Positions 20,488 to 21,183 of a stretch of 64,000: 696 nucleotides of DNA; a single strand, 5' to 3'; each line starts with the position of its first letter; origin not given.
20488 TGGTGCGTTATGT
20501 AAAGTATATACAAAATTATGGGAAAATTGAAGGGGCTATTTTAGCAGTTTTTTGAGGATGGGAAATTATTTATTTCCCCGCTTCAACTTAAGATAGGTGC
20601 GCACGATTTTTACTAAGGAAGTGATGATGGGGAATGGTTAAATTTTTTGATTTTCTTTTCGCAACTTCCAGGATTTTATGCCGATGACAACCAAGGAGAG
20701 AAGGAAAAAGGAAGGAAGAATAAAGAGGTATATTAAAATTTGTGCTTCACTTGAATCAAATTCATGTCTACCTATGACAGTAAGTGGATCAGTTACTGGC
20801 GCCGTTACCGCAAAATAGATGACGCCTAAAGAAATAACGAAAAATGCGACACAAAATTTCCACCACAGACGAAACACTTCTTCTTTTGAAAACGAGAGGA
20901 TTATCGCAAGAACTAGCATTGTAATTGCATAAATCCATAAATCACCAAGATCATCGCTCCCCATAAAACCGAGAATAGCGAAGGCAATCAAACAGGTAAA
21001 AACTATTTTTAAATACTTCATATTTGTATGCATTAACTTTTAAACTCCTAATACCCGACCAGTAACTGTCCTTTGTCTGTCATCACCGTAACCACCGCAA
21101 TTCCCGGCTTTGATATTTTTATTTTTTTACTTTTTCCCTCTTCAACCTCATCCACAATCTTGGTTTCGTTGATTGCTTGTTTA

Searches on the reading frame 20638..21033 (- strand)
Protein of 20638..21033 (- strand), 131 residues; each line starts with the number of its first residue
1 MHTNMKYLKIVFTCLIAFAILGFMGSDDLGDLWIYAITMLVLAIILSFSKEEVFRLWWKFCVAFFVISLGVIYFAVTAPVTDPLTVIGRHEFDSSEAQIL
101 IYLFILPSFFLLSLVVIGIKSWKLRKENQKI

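Call 3: search_protein_families(library=pfam, proteins=[window:20638-21033:-], max_evalue=1)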
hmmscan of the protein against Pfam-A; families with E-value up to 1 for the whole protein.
window:20638-21033:- (131 aa): 4 families
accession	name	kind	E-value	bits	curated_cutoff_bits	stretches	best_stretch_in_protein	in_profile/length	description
PF25637.1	DUF7942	-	0.17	12.3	26.7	0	70-120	43-95/104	Family of unknown function (DUF7942)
PF00032.22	Cytochrom_B_C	-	0.2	12.3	20.7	1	16-89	19-95/102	Cytochrome b(C-terminal)/b6/petD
PF01465.25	GRIP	-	0.34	11.2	24.4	0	41-52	29-40/44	GRIP domain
PF11992.13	TgpA_N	-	0.45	9.9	30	1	19-125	6-98/333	TgpA N-terminal domain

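Call 4: search_protein_families(library=ncbifam, proteins=[window:20638-21033:-], max_evalue=1)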
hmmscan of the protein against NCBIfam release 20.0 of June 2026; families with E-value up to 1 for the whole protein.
window:20638-21033:- (131 aa): 2 families
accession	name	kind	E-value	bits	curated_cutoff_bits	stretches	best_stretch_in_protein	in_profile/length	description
NF038216.1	ABZJ_00895_fam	subfamily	0.012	15.5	33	1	49-126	59-129/134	ABZJ_00895 family protein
NF042915.1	MAB_1171c_fam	subfamily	0.087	11.8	100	1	35-123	73-158/362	MAB_1171c family putative transporter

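Call 36: find_homologous_proteins(query=window:20638-21033:-, max_evalue=0.01)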
Query window:20638-21033:- (131 aa): 1 proteins with E <= 0.01 among 30 candidates.
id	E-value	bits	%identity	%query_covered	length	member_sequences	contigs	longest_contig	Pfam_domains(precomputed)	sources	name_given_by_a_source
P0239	1.0e-74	267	100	97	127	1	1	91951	-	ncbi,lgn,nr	ncbi:MAG: hypothetical protein Q7S11_01935 [bacterium]|nr:hypothetical protein [bacterium]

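Call 65: search_protein_families(library=pfam, alignment_id=A4, max_evalue=0.1)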
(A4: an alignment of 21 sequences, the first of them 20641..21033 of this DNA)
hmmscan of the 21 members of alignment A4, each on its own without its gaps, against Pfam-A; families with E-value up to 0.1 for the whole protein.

A. member 1, window:20641-21033:- (131 aa): 0 families

B. families by the number of members that match (of 21 scanned): 11 families
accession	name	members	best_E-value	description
PF02656.20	DUF202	1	0.0014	Domain of unknown function (DUF202)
PF05656.20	DUF805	1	0.0029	Protein of unknown function (DUF805)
PF04403.18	PqiA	1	0.0079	Paraquat-inducible protein A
PF18186.6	SLATT_4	1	0.019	SMODS and SLOG-associating 2TM effector domain family 4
PF19733.4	DUF6223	1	0.022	Family of unknown function (DUF6223)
PF05080.17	DUF681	1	0.031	Protein of unknown function (DUF681)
PF05449.16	Phage_holin_3_7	1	0.037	Putative 3TM holin, Phage_holin_3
PF21525.2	Nlp36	1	0.063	Neuropeptide-like peptide 36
PF19227.5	Salyut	1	0.079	Salyut domain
PF06347.19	SH3_4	1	0.083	Bacterial SH3 domain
PF24709.1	DUF7670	1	0.096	Domain of unknown function (DUF7670)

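Call 66: search_solved_structures(query=A4, max_evalue=10)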
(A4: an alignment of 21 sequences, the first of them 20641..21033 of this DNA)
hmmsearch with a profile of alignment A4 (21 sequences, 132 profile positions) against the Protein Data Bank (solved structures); distinct sequences matched with E-value up to 10: 0.
